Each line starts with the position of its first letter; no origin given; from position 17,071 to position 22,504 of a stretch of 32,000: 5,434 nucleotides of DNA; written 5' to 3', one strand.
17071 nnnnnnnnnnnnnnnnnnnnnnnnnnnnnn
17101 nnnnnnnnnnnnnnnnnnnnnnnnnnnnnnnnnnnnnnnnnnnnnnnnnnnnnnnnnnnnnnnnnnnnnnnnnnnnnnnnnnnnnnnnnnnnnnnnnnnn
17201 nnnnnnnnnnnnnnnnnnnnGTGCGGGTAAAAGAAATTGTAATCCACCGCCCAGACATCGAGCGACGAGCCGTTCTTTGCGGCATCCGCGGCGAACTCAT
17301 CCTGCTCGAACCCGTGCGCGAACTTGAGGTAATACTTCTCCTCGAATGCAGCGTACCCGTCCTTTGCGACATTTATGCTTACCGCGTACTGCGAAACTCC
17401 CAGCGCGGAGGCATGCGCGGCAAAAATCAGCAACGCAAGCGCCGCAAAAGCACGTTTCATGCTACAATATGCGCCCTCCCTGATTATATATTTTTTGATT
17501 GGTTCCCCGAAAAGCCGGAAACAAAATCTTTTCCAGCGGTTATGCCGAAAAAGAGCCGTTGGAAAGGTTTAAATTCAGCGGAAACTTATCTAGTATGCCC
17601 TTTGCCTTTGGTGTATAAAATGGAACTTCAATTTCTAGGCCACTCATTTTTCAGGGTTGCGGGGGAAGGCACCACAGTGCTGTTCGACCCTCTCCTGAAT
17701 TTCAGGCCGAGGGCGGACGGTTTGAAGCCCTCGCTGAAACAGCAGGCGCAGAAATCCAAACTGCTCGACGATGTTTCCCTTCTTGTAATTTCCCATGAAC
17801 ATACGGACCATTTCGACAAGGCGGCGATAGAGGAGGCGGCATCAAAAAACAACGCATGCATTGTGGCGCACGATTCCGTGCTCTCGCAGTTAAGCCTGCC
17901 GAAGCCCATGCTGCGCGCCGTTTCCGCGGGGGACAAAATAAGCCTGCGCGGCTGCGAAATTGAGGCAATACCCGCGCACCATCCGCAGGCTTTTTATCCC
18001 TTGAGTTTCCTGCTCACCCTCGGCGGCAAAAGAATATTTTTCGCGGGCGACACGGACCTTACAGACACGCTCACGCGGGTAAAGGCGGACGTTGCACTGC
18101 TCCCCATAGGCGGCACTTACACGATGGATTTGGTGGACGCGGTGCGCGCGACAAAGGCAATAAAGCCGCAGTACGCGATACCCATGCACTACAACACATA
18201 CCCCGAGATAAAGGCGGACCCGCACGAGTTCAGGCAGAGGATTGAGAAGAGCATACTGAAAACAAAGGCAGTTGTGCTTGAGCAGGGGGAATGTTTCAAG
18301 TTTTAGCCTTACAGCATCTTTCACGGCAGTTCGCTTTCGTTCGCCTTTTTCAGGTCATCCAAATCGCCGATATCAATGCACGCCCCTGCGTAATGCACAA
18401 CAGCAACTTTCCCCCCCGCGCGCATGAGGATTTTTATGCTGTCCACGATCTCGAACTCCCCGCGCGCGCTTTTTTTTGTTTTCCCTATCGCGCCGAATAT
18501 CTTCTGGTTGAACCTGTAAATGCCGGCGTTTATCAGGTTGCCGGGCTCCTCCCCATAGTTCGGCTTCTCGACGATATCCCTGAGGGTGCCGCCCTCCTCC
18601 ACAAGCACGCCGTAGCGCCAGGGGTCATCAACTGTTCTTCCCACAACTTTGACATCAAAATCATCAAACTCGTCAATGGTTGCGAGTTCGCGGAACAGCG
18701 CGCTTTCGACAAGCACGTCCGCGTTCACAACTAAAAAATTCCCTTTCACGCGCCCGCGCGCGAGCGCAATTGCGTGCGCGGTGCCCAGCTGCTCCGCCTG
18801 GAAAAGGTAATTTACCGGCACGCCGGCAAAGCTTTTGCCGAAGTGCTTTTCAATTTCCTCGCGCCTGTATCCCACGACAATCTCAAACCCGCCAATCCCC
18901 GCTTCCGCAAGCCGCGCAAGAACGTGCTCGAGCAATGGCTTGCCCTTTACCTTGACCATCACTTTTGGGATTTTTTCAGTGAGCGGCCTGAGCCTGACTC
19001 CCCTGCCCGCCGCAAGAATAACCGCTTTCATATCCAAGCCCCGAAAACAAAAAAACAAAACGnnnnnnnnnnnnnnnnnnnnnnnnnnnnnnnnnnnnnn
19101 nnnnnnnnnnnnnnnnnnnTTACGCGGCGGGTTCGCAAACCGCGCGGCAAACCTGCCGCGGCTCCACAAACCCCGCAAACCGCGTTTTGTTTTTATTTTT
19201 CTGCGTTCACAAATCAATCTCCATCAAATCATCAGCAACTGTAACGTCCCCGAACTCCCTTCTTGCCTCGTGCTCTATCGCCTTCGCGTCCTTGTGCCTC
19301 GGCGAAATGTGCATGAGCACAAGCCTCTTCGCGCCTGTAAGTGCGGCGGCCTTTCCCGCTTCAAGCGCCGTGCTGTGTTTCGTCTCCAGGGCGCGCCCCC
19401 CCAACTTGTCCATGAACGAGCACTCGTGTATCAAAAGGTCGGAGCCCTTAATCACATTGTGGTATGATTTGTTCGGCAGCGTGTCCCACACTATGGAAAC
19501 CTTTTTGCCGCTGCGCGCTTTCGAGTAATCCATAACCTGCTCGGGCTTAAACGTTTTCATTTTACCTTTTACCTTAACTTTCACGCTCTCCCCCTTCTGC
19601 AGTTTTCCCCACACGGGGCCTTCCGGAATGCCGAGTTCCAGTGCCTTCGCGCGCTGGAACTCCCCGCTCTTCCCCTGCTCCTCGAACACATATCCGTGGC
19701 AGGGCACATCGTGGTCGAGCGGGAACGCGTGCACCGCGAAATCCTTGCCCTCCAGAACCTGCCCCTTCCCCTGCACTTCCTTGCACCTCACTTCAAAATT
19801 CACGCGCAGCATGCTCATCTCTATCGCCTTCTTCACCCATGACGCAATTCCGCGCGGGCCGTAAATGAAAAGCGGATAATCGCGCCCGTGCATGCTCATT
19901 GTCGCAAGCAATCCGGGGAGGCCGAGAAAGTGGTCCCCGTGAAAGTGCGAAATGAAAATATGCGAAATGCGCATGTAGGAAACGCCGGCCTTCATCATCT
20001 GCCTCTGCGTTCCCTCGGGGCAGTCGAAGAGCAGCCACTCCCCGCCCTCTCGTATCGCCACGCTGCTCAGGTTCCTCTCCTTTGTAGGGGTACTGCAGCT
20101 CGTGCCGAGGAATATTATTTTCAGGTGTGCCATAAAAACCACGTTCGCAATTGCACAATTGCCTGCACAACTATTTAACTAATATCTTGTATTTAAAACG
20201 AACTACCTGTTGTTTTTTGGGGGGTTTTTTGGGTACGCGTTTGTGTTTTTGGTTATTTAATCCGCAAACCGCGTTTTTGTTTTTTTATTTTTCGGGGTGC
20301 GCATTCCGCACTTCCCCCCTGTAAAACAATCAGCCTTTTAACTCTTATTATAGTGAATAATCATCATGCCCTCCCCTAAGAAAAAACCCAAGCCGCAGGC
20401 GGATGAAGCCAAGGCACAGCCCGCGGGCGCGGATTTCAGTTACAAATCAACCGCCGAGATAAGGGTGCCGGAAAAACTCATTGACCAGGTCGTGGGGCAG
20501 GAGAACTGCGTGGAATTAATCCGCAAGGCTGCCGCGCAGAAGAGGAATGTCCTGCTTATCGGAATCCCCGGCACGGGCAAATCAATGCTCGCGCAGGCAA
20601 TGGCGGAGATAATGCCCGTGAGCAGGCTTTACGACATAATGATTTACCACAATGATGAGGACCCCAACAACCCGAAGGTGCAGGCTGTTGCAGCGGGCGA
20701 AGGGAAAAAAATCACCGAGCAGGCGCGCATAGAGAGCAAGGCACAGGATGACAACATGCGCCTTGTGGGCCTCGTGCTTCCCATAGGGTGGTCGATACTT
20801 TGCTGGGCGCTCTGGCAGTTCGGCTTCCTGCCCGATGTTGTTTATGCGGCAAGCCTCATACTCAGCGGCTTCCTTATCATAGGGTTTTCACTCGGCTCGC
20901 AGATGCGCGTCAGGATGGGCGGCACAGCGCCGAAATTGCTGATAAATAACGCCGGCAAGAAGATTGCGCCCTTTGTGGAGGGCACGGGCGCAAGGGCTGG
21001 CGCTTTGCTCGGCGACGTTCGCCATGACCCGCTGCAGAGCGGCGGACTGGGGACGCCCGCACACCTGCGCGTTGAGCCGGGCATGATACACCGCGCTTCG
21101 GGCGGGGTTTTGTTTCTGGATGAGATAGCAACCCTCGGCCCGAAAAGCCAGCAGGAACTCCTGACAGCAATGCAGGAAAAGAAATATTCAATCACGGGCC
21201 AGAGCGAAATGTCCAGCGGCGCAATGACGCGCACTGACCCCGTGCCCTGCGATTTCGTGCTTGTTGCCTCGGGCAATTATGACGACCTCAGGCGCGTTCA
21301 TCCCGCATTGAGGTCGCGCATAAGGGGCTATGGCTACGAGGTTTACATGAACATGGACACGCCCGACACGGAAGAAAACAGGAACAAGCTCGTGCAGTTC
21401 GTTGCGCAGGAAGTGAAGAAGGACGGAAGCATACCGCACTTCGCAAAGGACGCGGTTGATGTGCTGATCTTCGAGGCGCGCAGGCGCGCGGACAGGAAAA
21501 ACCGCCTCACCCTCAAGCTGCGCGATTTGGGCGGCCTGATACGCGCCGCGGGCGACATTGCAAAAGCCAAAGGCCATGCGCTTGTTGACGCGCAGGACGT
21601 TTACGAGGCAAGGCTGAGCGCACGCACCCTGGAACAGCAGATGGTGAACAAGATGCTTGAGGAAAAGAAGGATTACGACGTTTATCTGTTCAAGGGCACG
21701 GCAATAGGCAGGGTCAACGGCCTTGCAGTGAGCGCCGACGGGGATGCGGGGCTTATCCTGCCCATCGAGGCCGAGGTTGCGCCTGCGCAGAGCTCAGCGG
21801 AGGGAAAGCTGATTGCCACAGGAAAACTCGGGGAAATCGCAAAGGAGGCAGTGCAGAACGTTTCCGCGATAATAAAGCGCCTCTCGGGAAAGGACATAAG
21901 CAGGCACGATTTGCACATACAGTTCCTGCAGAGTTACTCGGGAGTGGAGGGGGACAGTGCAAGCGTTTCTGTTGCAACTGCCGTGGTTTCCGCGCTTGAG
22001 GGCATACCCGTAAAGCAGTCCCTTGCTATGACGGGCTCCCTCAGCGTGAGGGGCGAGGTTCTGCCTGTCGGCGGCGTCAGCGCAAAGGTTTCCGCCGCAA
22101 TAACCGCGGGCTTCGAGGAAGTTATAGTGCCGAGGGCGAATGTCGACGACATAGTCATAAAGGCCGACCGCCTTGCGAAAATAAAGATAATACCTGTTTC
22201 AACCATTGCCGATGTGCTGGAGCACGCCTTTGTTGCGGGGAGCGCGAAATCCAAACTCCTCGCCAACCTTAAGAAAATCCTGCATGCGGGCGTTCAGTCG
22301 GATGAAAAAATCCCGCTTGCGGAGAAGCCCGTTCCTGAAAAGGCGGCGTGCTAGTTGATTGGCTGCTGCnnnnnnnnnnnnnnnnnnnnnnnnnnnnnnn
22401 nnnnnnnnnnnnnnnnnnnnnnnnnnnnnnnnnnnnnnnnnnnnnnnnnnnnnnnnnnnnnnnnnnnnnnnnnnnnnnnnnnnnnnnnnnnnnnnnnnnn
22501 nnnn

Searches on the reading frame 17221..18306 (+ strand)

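Call 11: search_protein_families(library=pfam, proteins=[window:17221-18306:+], max_evalue=0.001)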
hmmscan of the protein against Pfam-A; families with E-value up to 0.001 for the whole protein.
window:17221-18306:+ (361 aa): 3 families
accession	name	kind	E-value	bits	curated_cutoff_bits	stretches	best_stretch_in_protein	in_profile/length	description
PF13483.12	Lactamase_B_3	-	2e-22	80.3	24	1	135-323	1-160/160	Beta-lactamase superfamily domain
PF12706.13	Lactamase_B_2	-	1.4e-20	74.2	27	1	151-324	1-200/200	Beta-lactamase superfamily domain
PF00753.33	Lactamase_B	-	8.7e-09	36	22.7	1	141-317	6-190/196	Metallo-beta-lactamase superfamily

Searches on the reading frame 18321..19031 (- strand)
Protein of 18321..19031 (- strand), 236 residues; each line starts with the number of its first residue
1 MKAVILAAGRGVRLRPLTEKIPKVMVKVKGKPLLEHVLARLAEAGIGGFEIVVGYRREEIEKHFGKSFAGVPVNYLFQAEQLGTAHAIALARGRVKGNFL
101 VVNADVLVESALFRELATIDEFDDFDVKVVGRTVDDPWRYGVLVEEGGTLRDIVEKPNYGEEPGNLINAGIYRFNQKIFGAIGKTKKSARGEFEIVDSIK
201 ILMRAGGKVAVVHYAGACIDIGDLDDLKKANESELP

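Call 11: search_protein_families(library=pfam, proteins=[window:18321-19031:-], max_evalue=0.001)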
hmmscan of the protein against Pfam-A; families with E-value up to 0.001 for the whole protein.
window:18321-19031:- (236 aa): 3 families
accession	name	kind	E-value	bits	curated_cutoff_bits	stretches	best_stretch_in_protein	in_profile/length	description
PF00483.29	NTP_transferase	-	5.4e-38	131.4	21.2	1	2-233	1-241/245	Nucleotidyl transferase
PF12804.13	NTP_transf_3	-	4.1e-12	47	27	1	3-118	1-109/160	MobA-like NTP transferase domain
PF01128.25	IspD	-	3.8e-06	27.3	27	1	2-44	2-41/221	2-C-methyl-D-erythritol 4-phosphate cytidylyltransferase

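Call 58: find_homologous_proteins(query=window:18321-19031:-, max_evalue=1e-40)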
Query window:18321-19031:- (236 aa): 142 proteins with E <= 1e-40 among 6079 candidates; the best 120 are listed.
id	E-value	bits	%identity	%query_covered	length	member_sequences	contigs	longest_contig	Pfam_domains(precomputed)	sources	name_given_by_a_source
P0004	5.9e-149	512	100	100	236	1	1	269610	PF00483.30,PF01128.26,PF12804.14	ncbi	ncbi:MAG: sugar phosphate nucleotidyltransferase [Candidatus Diapherotrites archaeon]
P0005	2.7e-131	454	88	100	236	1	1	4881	PF00483.30,PF01128.26,PF12804.14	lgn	-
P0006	2.5e-110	386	75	100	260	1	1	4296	PF00483.30,PF01128.26,PF12804.14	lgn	-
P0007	4.5e-101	355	71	99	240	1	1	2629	PF00483.30,PF12804.14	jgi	-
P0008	3.4e-98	346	67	99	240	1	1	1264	PF00483.30,PF12804.14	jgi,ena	-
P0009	1.5e-95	337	69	98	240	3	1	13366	PF00483.30,PF12804.14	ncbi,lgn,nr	ncbi:NTP transferase domain-containing protein [Candidatus Micrarchaeota archaeon]|nr:NTP transferas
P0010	6.2e-90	319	64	98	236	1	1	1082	PF00483.30,PF01128.26,PF12804.14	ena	-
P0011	8.6e-87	309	63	98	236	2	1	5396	PF00483.30,PF01128.26,PF12804.14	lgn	-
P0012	1.6e-86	308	59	98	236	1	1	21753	PF00483.30,PF12804.14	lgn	-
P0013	5.5e-85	303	64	94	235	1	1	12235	PF00483.30,PF01128.26,PF12804.14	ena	-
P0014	8.0e-84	299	63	97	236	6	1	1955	PF00483.30,PF01128.26,PF12804.14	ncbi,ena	-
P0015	1.0e-83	299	59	100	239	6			PF00483.30,PF12804.14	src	-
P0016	1.4e-83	298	59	100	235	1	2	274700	PF00483.30,PF01128.26,PF12804.14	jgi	jgi:bifunctional UDP-N-acetylglucosamine pyrophosphorylase/glucosamine-1-phosphate N-acetyltransfera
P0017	1.9e-83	298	62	98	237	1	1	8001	PF00483.30,PF01128.26,PF12804.14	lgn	-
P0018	3.3e-81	290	58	97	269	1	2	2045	PF00483.30,PF01128.26,PF12804.14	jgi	jgi:UDP-N-acetylglucosamine diphosphorylase / glucose-1-phosphate thymidylyltransferase / UDP-N-acet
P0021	1.4e-76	275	59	97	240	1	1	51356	PF00483.30,PF12804.14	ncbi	ncbi:MAG: sugar phosphate nucleotidyltransferase [Candidatus Diapherotrites archaeon]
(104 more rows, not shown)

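Call 59: find_encoding_contigs(protein=P0005, flank=10000, max_places=3)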
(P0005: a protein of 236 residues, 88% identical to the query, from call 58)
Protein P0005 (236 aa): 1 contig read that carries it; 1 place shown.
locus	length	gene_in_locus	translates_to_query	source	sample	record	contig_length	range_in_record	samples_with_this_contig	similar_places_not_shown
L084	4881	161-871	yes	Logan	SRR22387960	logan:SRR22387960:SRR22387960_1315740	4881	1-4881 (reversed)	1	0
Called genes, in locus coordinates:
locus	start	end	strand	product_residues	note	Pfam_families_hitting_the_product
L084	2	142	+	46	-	?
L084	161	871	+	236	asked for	PF00483:NTP_transferase, PF01128:IspD (faint), PF12804:NTP_transf_3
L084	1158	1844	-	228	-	PF00753:Lactamase_B (weak), PF13483:Lactamase_B_3, PF12706:Lactamase_B_2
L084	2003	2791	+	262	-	-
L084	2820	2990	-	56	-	-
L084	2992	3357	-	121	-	-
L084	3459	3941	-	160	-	PF17146:PIN_6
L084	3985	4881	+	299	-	?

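Call 60: find_encoding_contigs(protein=P0006, flank=10000, max_places=3)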
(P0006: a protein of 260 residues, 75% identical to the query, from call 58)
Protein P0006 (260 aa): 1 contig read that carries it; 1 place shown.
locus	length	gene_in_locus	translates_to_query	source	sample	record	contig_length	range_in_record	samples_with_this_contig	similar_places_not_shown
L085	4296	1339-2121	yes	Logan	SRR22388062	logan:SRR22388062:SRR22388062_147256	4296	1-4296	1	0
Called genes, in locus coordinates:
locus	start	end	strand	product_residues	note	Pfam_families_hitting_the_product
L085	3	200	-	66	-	?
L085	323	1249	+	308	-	PF23023:Anti-Pycsar_Apyc1, PF00753:Lactamase_B, PF13691:Lactamase_B_4, PF12706:Lactamase_B_2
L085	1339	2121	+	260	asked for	PF00483:NTP_transferase, PF01128:IspD (faint), PF12804:NTP_transf_3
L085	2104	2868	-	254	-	PF02535:Zip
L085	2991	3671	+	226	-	-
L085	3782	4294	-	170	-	?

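Call 61: find_encoding_contigs(protein=P0009, flank=10000, max_places=3)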
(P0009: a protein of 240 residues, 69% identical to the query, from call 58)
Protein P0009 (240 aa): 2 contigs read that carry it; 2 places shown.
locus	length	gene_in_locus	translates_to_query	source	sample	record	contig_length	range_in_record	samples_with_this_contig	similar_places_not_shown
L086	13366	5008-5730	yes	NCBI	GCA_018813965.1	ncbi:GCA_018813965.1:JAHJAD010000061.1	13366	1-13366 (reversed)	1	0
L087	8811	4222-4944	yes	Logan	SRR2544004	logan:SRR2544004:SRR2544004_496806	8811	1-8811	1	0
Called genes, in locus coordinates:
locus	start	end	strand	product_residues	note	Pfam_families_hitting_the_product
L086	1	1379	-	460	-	PF00158:Sigma54_activat, PF07728:AAA_5 (weak), PF13654:AAA_32 (faint), PF20436:LonB_AAA-LID (weak), PF05362:Lon_C, PF13541:ChlI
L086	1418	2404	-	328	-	-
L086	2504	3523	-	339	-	PF01078:Mg_chelatase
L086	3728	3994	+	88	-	-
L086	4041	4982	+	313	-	PF23023:Anti-Pycsar_Apyc1, PF00753:Lactamase_B, PF13691:Lactamase_B_4 (weak), PF12706:Lactamase_B_2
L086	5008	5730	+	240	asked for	PF00483:NTP_transferase, PF12804:NTP_transf_3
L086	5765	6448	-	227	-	PF00753:Lactamase_B (weak), PF13483:Lactamase_B_3, PF12706:Lactamase_B_2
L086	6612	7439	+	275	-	-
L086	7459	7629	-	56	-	-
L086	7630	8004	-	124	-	-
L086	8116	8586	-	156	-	PF17146:PIN_6 (weak)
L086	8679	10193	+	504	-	PF01409:tRNA-synt_2d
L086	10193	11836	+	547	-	PF03483:B3_4, PF03484:B5, PF17759:tRNA_synthFbeta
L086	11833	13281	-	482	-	PF03215:Rad17 (faint), PF00004:AAA, PF21960:RCF1-5-like_lid (faint)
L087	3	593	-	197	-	?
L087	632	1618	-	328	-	-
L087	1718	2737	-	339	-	PF01078:Mg_chelatase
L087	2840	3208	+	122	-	-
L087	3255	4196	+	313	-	PF23023:Anti-Pycsar_Apyc1, PF00753:Lactamase_B, PF13691:Lactamase_B_4 (weak), PF12706:Lactamase_B_2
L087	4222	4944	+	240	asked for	PF00483:NTP_transferase, PF12804:NTP_transf_3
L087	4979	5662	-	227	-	PF00753:Lactamase_B (weak), PF13483:Lactamase_B_3, PF12706:Lactamase_B_2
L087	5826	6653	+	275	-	-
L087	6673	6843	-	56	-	-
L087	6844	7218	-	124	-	-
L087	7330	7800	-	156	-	PF17146:PIN_6 (weak)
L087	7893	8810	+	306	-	?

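Call 100: find_encoding_contigs(protein=P0021, flank=10000, max_places=2)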
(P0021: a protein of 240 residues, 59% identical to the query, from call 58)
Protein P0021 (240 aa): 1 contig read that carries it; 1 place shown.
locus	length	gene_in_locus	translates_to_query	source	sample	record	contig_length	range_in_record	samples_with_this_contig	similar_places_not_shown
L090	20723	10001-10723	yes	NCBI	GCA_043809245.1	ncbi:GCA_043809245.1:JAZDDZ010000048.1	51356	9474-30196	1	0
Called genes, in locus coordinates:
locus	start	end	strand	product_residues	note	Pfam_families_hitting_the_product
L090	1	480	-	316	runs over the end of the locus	PF01145:Band_7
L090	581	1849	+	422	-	PF04123:DUF373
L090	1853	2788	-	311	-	-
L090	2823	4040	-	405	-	PF20436:LonB_AAA-LID, PF05362:Lon_C, PF13541:ChlI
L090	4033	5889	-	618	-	PF00158:Sigma54_activat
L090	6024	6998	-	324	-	-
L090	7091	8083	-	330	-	PF01078:Mg_chelatase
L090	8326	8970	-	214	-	-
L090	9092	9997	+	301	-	PF13691:Lactamase_B_4, PF23023:Anti-Pycsar_Apyc1, PF00753:Lactamase_B (weak), PF12706:Lactamase_B_2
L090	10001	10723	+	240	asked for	PF00483:NTP_transferase, PF12804:NTP_transf_3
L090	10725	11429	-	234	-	-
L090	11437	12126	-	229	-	PF13483:Lactamase_B_3, PF00753:Lactamase_B, PF12706:Lactamase_B_2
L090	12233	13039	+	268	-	-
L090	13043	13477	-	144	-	PF17146:PIN_6 (faint)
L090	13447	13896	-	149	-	-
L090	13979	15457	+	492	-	PF01409:tRNA-synt_2d, PF00152:tRNA-synt_2 (faint)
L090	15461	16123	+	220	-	-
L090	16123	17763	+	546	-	PF18262:PhetRS_B1 (faint), PF03483:B3_4 (weak), PF03484:B5, PF17759:tRNA_synthFbeta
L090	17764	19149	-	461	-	PF00004:AAA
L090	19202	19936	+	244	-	PF04055:Radical_SAM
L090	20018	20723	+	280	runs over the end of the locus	PF02498:Bro-N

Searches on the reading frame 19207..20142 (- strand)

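Call 11: search_protein_families(library=pfam, proteins=[window:19207-20142:-], max_evalue=0.001)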
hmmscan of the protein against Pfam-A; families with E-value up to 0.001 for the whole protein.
window:19207-20142:- (311 aa): 3 families
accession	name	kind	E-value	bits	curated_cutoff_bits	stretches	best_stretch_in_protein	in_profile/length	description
PF12706.13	Lactamase_B_2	-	3.6e-15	56.6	27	1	36-158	2-135/200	Beta-lactamase superfamily domain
PF00753.33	Lactamase_B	-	6.4e-08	33.2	22.7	1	26-80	7-65/196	Metallo-beta-lactamase superfamily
PF13691.12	Lactamase_B_4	-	1.2e-06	28.5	27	1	18-70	5-59/63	tRNase Z endonuclease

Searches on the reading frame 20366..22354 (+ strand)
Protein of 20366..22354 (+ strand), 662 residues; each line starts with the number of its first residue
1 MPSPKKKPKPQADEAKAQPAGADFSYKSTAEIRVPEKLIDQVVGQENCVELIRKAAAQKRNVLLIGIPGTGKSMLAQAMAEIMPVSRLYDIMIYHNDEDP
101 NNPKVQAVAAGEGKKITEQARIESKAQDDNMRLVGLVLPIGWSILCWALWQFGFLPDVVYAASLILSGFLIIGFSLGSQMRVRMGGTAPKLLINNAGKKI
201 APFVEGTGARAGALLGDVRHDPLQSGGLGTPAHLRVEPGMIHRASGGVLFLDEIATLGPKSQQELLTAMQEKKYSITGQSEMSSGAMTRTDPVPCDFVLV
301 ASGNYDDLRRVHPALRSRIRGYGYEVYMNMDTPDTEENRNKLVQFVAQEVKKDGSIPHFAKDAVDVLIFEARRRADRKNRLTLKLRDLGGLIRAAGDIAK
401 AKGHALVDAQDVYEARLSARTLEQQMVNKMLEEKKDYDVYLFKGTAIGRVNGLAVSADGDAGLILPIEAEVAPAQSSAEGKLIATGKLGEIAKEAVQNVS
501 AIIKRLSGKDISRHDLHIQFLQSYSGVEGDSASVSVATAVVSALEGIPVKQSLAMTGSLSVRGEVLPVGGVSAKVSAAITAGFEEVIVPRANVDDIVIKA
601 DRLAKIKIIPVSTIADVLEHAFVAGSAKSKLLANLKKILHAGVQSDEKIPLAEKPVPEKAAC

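Call 11: search_protein_families(library=pfam, proteins=[window:20366-22354:+], max_evalue=0.001)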
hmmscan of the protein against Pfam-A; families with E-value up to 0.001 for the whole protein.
window:20366-22354:+ (662 aa): 15 families
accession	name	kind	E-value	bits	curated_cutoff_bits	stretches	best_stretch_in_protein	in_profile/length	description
PF05362.19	Lon_C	-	4.5e-33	115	21.1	1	424-623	4-204/205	Lon protease (S16) C-terminal proteolytic domain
PF01078.27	Mg_chelatase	-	3.7e-15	56.3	20.3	1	40-86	3-49/207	Magnesium chelatase, subunit ChlI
PF00158.32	Sigma54_activat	-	3e-14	53.5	20.2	1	237-282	85-130/168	Sigma-54 interaction domain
PF07728.20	AAA_5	-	3e-12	47.2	22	1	245-318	66-138/139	AAA domain (dynein-related subfamily)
PF13541.12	ChlI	-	3.1e-09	37.2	27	1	485-592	15-121/121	Subunit ChlI of Mg-chelatase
PF00004.35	AAA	-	2.4e-08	34.9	21.2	0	62-84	1-23/131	ATPase family associated with various cellular activities (AAA)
PF20436.4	LonB_AAA-LID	-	2.5e-08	34.3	22.4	1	358-415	1-58/65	Archaeal LonB, AAA+ ATPase LID domain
PF20030.5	bpMoxR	-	2.9e-07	30.2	27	1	36-92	8-63/205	MoxR domain in the MoxR-vWA-beta-propeller ternary systems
PF14532.12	Sigma54_activ_2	-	1.6e-06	28.9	25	0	240-273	64-98/138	Sigma-54 interaction domain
PF13654.12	AAA_32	-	2.7e-06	27.9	21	1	201-304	3-108/133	LonB-like, AAA domain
PF00493.29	MCM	-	4.4e-06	26.4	23.3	0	201-277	84-153/224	MCM P-loop domain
PF07726.17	AAA_3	-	2.2e-05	24.8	27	0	247-281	64-98/131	ATPase family associated with various cellular activities (AAA)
PF05496.18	RuvB_N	-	0.00036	20.8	27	0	39-85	6-59/159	Holliday junction DNA helicase RuvB P-loop domain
PF01057.23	Parvo_NS1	-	0.00044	19.8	20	1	51-90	105-144/271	Parvovirus non-structural protein NS1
PF13191.12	AAA_16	-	0.00092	20.2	32.6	0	50-82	10-47/167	AAA ATPase domain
